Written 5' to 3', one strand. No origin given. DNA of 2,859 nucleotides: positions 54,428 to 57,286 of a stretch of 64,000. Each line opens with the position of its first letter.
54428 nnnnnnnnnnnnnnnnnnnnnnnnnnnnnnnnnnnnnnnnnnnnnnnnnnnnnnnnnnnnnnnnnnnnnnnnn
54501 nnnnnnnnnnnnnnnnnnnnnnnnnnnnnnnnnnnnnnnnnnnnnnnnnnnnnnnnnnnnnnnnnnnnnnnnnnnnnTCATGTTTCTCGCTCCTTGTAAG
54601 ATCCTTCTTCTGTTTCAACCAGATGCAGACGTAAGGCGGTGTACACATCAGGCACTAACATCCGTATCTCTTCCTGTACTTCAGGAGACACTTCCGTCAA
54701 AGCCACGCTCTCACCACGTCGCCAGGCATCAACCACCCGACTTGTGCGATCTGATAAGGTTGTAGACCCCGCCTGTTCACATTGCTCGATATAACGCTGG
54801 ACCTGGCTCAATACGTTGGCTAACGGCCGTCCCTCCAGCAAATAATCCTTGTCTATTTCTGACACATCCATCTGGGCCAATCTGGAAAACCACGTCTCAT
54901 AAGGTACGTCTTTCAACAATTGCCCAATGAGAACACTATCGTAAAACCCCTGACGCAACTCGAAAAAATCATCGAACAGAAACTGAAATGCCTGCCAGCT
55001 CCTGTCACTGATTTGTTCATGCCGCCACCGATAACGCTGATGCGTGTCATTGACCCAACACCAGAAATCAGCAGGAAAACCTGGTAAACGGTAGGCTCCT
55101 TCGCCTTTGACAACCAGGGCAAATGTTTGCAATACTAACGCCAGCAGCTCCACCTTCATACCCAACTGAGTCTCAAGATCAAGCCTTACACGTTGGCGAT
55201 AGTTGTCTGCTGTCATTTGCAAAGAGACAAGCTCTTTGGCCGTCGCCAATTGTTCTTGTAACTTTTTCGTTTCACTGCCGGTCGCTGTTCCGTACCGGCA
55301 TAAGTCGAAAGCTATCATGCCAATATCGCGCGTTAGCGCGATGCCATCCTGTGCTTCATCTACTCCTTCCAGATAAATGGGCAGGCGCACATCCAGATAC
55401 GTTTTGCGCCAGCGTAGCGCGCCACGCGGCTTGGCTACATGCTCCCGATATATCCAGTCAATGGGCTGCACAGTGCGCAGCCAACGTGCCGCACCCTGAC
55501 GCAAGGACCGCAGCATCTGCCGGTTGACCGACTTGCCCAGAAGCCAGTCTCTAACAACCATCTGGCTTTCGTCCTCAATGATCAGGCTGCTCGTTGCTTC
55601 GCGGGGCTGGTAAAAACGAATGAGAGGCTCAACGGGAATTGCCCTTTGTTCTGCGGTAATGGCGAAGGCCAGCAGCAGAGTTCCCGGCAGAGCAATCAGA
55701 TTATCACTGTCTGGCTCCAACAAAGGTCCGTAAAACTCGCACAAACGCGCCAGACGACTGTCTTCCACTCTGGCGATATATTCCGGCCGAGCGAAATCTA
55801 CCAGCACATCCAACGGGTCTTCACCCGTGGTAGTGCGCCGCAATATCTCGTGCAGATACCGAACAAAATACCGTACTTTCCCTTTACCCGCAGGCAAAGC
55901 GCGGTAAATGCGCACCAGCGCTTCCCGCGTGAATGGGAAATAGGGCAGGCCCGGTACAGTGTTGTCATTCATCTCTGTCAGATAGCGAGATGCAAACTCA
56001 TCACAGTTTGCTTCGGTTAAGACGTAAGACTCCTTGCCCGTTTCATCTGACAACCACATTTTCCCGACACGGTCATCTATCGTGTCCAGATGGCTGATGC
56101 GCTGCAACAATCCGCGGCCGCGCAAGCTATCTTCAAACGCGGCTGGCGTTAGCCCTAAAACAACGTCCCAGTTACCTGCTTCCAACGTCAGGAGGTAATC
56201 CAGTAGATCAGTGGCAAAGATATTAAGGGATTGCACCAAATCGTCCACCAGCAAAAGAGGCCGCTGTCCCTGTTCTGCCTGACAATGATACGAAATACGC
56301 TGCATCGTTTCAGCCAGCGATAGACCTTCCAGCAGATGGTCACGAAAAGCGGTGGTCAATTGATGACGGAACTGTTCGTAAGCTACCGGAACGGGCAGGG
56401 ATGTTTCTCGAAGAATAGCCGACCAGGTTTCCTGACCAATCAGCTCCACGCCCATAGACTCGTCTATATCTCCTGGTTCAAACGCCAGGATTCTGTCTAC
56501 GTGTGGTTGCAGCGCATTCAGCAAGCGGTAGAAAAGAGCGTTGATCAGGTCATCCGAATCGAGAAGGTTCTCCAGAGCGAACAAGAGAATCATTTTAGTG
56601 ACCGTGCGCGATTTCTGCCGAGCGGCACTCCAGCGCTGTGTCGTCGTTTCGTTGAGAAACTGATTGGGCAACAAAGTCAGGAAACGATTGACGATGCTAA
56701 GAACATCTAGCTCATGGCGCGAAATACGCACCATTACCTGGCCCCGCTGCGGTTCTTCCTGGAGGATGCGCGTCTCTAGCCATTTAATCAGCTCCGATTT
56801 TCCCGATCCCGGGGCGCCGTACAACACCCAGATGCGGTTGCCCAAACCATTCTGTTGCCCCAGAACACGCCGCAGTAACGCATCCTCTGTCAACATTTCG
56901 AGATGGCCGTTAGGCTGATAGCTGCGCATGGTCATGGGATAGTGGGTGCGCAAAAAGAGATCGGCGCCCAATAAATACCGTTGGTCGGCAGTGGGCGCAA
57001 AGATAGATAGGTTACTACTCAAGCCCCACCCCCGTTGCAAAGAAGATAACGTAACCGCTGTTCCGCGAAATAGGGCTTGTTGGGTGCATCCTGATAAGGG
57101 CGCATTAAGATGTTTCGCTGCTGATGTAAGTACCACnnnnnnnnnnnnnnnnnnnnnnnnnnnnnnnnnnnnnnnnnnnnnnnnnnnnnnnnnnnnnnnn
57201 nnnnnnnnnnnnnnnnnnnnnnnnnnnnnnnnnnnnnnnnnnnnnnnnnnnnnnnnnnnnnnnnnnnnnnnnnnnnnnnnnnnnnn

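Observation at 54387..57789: Convergent three-gene operon (wHTH protein, 780-850-aa P-loop NTPase, 64-aa acidic protein) embedded between the two halves of the deazaguanine island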

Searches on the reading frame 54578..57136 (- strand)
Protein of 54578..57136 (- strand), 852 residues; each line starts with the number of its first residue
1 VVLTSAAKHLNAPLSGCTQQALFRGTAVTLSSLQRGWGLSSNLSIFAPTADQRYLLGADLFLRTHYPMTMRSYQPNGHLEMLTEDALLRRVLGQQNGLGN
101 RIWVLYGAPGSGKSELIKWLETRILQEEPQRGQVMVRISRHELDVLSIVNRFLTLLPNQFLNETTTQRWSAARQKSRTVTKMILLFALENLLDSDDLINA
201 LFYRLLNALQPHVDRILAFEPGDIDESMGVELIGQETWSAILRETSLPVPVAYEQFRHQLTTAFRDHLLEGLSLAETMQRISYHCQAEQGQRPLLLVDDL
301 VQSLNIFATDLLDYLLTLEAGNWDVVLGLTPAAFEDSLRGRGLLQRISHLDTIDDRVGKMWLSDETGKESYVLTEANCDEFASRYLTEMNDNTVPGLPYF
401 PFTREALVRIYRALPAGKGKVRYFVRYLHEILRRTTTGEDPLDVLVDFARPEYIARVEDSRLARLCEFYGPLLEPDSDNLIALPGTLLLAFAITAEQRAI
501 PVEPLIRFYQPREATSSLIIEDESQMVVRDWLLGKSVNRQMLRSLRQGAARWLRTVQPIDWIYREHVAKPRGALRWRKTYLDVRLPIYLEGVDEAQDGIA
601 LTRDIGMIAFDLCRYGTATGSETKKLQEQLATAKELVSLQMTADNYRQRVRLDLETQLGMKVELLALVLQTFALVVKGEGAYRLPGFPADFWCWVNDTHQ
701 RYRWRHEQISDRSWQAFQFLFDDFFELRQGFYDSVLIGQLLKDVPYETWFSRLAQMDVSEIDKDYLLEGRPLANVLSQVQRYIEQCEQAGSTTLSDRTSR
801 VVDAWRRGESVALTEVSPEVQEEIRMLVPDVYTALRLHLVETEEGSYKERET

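Call 4: search_protein_families(library=pfam, proteins=[window:54578-57136:-], max_evalue=0.1)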
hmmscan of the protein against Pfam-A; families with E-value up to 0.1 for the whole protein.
window:54578-57136:- (852 aa): 8 families
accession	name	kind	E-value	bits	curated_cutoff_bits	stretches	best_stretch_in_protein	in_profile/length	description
PF13401.12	AAA_22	-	5.8e-07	30.3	27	1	100-207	5-109/130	AAA domain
PF13191.12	AAA_16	-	1.5e-05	26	32.6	1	88-319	12-159/167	AAA ATPase domain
PF05673.19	DUF815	-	0.0032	17.1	23.8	1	98-160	51-109/249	Protein of unknown function (DUF815)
PF25201.1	nSTAND6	-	0.0045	17.5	27.7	1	102-210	20-132/148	Novel STAND NTPase 6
PF00005.33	ABC_tran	-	0.009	17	25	1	101-185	12-91/137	ABC transporter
PF05729.18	NACHT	-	0.055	13.7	26.7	0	102-144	2-46/167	NACHT domain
PF13521.12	AAA_28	-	0.068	13.8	27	0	104-123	3-22/164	AAA domain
PF07693.20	KAP_NTPase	-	0.07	12.8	20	0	104-300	24-160/293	KAP family P-loop domain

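Call 5: search_protein_families(library=ncbifam, proteins=[window:54578-57136:-], max_evalue=0.01)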
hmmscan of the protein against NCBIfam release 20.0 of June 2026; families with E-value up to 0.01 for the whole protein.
window:54578-57136:- (852 aa): 1 family
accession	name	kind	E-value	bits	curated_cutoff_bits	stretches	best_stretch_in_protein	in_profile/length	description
NF041065.1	DpdH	equivalog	2.7e-13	49.3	450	1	59-177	23-142/1014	protein DpdH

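Call 6: search_protein_families(library=padloc, proteins=[window:54578-57136:-], max_evalue=0.01)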
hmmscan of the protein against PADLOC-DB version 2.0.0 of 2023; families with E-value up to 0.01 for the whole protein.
window:54578-57136:- (852 aa): 6 families
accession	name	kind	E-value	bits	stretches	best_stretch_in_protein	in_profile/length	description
PDLC04140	mad8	-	9.6e-05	20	1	100-182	27-101/314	mads_8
PDLC02891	DpdH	-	9.9e-05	18.8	1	59-154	29-124/1009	DpdH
PDLC02881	DpdH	-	0.00031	16.8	1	59-124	27-88/1071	DpdH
PDLC02882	DpdH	-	0.00059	15.5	1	59-157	27-125/1054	DpdH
PDLC02885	DpdH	-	0.0011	14.9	1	59-140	28-105/1022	DpdH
PDLC02879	DpdH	-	0.004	13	1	59-164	27-128/1064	DpdH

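Call 17: find_homologous_proteins(query=window:54578-57022:-, max_evalue=0.001)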
Query window:54578-57022:- (814 aa): 157 proteins with E <= 0.001 among 8000 candidates; the best 120 are listed.
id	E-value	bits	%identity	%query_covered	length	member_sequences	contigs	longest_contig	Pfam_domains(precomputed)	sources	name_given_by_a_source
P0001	0.0e+0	1774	100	96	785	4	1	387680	PF13401.13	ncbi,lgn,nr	ncbi:MAG: hypothetical protein IPM39_27590 [Chloroflexi bacterium]|nr:hypothetical protein [Chlorofl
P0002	0.0e+0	1703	93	99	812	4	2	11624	PF13401.13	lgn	-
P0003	0.0e+0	1498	80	100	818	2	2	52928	PF13401.13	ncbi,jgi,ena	-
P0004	0.0e+0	1392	76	99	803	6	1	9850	PF13401.13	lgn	-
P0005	0.0e+0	1353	74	99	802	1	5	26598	-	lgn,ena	-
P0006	0.0e+0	1349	74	98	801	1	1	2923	PF13401.13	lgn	-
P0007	0.0e+0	1266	69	98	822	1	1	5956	PF13401.13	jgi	jgi:hypothetical protein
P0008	0.0e+0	1141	63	99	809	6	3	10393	PF13401.13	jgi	jgi:hypothetical protein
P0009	0.0e+0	1090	61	99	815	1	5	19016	-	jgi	jgi:hypothetical protein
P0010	0.0e+0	1076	61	99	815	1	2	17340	-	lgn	-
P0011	4.4e-286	969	57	98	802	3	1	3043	-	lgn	-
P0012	7.5e-269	912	54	98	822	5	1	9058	PF13401.13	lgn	-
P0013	5.0e-267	906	53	99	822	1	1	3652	PF13401.13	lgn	-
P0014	1.8e-262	891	52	99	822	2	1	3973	PF13401.13,PF13191.13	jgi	jgi:hypothetical protein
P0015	7.0e-260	883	52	98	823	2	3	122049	-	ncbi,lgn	-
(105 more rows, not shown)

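Call 19: find_related_loci(query=A1, collection=genome_contigs, flank=10000)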
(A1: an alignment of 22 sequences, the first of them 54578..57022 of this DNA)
Query A1 (814 aa) in genome_contigs; peptide patterns used: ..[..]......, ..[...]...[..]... (x = any residue, [..] = any of these).
78 stretches matched a pattern; 41 encode a relative of the query (tblastn E <= 1e-3); 41 distinct loci.
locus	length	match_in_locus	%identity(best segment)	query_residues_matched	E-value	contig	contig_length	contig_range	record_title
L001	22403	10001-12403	75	1-803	0e+0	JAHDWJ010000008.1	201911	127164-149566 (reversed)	MAG: Anaerolineae bacterium isolate CHL7 NODE_194_length_201911_cov_21.207400, whole genome shotgun sequence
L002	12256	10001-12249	69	1-750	0e+0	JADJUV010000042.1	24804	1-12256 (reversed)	MAG: Candidatus Trichofilum aggregatum isolate Hirt_MAXAC.142 tig00029003-10-248030, whole genome shotgun sequence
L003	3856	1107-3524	48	3-803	0e+0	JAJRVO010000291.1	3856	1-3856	MAG: Chloroflexota bacterium isolate Dive96_bin10.46 k141_1346957, whole genome shotgun sequence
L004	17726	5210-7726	44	4-814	0e+0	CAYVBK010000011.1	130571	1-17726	MAG TPA_asm: uncultured Anaerolineae bacterium isolate binchicken_co44_225 genome assembly, contig: NODE_227_length_1305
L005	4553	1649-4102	43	4-799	0e+0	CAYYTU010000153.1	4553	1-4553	MAG TPA_asm: uncultured Anaerolineales bacterium isolate binchicken_co17_286 genome assembly, contig: NODE_33996_length_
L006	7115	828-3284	42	4-799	0e+0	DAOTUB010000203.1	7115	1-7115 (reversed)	MAG TPA_asm: Anaerolineae bacterium isolate F17_41 k129_1700824, whole genome shotgun sequence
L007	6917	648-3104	42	4-799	0e+0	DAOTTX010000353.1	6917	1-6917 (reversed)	MAG TPA_asm: Anaerolineae bacterium isolate F14_29 k111_5740001, whole genome shotgun sequence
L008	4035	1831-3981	45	4-703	0e+0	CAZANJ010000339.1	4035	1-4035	MAG TPA_asm: uncultured Anaerolineales bacterium isolate binchicken_co8_337 genome assembly, contig: NODE_45261_length_4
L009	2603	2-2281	43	63-799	0e+0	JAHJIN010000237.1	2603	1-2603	MAG: Chloroflexota bacterium isolate Modern_marine_rock_biofilm.mb.101 Modern_marine_roc.mb.101_k141_306550, whole genom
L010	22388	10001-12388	40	1-797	5e-162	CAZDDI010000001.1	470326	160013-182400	MAG TPA_asm: uncultured Anaerolineales bacterium isolate SRP241326_co1_75 genome assembly, contig: NODE_4_length_470326_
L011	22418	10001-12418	39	5-774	9e-159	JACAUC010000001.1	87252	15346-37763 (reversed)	MAG: Candidatus Chloroheliaceae bacterium isolate L227-5C MAG2_1, whole genome shotgun sequence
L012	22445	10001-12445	37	2-801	1e-156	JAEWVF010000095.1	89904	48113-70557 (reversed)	MAG: Chloroflexota bacterium isolate OH_SDB_50 k127_661055, whole genome shotgun sequence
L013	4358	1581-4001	38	3-794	4e-160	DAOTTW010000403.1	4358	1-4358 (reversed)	MAG TPA_asm: Anaerolineae bacterium isolate F14_28 k111_5900046, whole genome shotgun sequence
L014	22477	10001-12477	41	2-790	2e-144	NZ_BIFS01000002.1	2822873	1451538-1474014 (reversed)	Dictyobacter kobayashii strain Uno11 sequence2, whole genome shotgun sequence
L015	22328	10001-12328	37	2-746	4e-143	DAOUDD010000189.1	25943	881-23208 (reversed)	MAG TPA_asm: Ktedonobacteraceae bacterium isolate L3_2 k53_142354, whole genome shotgun sequence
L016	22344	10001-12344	38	7-766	3e-142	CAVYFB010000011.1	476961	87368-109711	MAG: uncultured Chloroflexia bacterium isolate MFD00991.bin.2.51 genome assembly, contig: contig_34074, whole genome sho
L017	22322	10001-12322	32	4-747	1e-116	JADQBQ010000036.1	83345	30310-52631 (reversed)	MAG: Clostridiales bacterium isolate Soudan_19 NODE_164_length_83345_cov_498.849958, whole genome shotgun sequence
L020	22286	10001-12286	29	2-759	9e-82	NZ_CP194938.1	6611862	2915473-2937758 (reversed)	Paenibacillus amylolyticus strain Lu_Sv_028 chromosome, complete genome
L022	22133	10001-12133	30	3-716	2e-81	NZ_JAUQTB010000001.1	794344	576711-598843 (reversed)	Paenibacillus lacisoli strain JX-17 WY-20_scaffold1, whole genome shotgun sequence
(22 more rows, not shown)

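Call 27: search_protein_families(library=pfam, proteins=[L020:7453-8238:+, L020:13900-14388:+, L020:14376-15119:+, L020:4828-5310:+, L011:8573-9103:+, L014:8682-9119:+, L012:5121-5822:-, L010:12493-15702:-, L010:15677-18703:-, L017:20041-22320:+], max_evalue=0.001)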
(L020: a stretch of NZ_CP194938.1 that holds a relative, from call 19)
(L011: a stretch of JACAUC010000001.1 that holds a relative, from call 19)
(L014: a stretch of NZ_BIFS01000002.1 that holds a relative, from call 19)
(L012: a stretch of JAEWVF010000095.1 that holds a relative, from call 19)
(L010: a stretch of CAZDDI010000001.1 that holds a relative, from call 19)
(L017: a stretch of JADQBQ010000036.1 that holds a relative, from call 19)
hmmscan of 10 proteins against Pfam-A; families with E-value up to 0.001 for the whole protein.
L020:7453-8238:+ (262 aa): 0 families

L020:13900-14388:+ (163 aa): 1 family
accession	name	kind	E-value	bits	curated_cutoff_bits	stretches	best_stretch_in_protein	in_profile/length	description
PF01242.24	PTPS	-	9.5e-35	119.6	22.4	1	35-158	2-120/121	6-pyruvoyl tetrahydropterin synthase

L020:14376-15119:+ (248 aa): 2 families
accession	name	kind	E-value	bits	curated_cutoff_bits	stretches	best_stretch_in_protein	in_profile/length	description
PF04055.27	Radical_SAM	-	1.5e-11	45.2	29.5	1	37-131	3-100/166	Radical SAM superfamily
PF13353.11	Fer4_12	-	1.7e-07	32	22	1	22-107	1-76/137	4Fe-4S single cluster domain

L020:4828-5310:+ (161 aa): 1 family
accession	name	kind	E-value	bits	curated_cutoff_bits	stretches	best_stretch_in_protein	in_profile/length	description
PF02592.20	Vut_1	-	1.4e-16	61.6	27.2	1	58-150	61-149/152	Putative vitamin uptake transporter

L011:8573-9103:+ (177 aa): 3 families
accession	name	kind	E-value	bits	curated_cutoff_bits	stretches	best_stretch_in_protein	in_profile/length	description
PF01381.28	HTH_3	-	6e-11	42.6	23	1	51-109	1-54/55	Helix-turn-helix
PF12844.13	HTH_19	-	1.1e-07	32.1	30.2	1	48-110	1-58/64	Helix-turn-helix domain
PF13560.12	HTH_31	-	3.7e-07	30.8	27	1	47-107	2-58/64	Helix-turn-helix domain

L014:8682-9119:+ (146 aa): 4 families
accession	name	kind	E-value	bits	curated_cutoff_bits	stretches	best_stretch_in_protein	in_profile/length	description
PF01381.28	HTH_3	-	4.1e-09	36.8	23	1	13-74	1-53/55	Helix-turn-helix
PF13560.12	HTH_31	-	4.7e-06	27.3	27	1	8-72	1-57/64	Helix-turn-helix domain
PF12844.13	HTH_19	-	0.00077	19.8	30.2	0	10-79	1-61/64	Helix-turn-helix domain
PF13413.12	HTH_25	-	0.00096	19.4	24.6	0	12-30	1-19/62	Helix-turn-helix domain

L012:5121-5822:- (234 aa): 1 family
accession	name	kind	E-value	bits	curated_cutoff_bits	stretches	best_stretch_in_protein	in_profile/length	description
PF02592.20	Vut_1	-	6.2e-51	173.2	27.2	1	48-207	1-151/152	Putative vitamin uptake transporter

L010:12493-15702:- (1070 aa): 7 families
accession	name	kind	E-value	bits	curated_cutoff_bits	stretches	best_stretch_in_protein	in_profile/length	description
PF03781.23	FGE-sulfatase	-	2.4e-41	142.5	23.3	1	825-1062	7-253/255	Sulfatase-modifying factor enzyme 1-like domain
PF20703.3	nSTAND1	-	9.9e-38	131.2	27.1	1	279-698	1-373/379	Novel STAND NTPase 1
PF13289.12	SIR2_2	-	1.4e-13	51.6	24.5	1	107-244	2-141/141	SIR2-like domain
PF13401.12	AAA_22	-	6.5e-08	33.4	27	1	313-433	7-125/130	AAA domain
PF02985.28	HEAT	-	2.4e-05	24.6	23.5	0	790-810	7-27/31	HEAT repeat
PF13646.12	HEAT_2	-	3.1e-05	24.6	27.7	0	756-807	34-87/88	HEAT repeats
PF13191.12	AAA_16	-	0.00023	22.1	32.6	1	307-417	19-124/167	AAA ATPase domain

L010:15677-18703:- (1009 aa): 0 families

L017:20041-22320:+ (760 aa): 1 family
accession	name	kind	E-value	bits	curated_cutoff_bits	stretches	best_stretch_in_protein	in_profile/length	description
PF13424.12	TPR_12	-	0.00086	19.9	30.1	0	595-653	8-71/77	Tetratricopeptide repeat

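Call 33: find_encoding_contigs(protein=P0002, flank=6000, max_places=2)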
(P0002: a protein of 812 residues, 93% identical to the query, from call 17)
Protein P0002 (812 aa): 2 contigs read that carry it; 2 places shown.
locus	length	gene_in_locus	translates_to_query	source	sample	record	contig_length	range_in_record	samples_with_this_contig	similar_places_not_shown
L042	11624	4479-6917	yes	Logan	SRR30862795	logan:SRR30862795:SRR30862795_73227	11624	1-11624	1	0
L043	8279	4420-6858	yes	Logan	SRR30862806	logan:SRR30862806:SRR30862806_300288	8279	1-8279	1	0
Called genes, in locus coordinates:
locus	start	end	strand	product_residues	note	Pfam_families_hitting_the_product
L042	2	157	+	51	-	?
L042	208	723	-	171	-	PF02592:Vut_1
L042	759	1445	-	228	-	PF13522:GATase_6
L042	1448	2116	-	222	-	PF06508:QueC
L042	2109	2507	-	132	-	PF14489:QueF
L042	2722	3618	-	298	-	PF01702:TGT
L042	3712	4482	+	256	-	-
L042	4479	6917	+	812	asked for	PF13401:AAA_22 (faint)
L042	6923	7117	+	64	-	-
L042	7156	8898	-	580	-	PF28109:DpdD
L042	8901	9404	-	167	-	PF13091:PLDc_2 (weak)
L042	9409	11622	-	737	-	?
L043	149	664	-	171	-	PF02592:Vut_1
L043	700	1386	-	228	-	PF13522:GATase_6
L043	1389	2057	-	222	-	PF06508:QueC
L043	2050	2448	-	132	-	PF14489:QueF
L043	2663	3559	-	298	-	PF01702:TGT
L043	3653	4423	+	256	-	-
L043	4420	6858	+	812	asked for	PF13401:AAA_22 (faint)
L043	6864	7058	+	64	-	-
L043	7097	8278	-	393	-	?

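Call 34: find_encoding_contigs(protein=P0003, flank=10000, max_places=2)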
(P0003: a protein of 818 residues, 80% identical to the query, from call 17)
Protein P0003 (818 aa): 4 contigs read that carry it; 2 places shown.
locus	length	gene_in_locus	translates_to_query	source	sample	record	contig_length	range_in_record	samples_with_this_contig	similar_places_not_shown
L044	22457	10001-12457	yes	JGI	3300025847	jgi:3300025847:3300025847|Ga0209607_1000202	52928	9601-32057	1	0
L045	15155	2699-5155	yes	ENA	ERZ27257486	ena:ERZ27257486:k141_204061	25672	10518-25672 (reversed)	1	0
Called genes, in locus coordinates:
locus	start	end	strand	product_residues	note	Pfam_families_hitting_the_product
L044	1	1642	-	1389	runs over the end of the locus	PF20720:nSTAND3 (weak)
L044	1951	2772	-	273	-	-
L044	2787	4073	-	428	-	PF06013:WXG100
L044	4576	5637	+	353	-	-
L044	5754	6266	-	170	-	PF02592:Vut_1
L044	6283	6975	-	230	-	PF13522:GATase_6, PF13537:GATase_7 (weak)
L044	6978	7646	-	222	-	PF06508:QueC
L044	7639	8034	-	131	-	PF14489:QueF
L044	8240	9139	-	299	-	PF01702:TGT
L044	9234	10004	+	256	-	-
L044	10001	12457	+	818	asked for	PF13401:AAA_22 (faint)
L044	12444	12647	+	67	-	-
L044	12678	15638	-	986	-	-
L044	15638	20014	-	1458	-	PF00270:DEAD, PF04851:ResIII (weak), PF00270:DEAD (weak), PF00271:Helicase_C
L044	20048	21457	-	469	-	-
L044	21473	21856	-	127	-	-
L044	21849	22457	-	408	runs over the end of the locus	PF01702:TGT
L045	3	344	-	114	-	?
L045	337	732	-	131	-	PF14489:QueF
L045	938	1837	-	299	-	PF01702:TGT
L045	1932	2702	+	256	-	-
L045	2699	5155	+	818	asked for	PF13401:AAA_22 (faint)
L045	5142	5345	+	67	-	-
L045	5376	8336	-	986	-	-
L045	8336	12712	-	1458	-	PF00270:DEAD, PF04851:ResIII (weak), PF00270:DEAD (weak), PF00271:Helicase_C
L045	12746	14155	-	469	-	-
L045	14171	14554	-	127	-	-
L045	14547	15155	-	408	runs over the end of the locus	PF01702:TGT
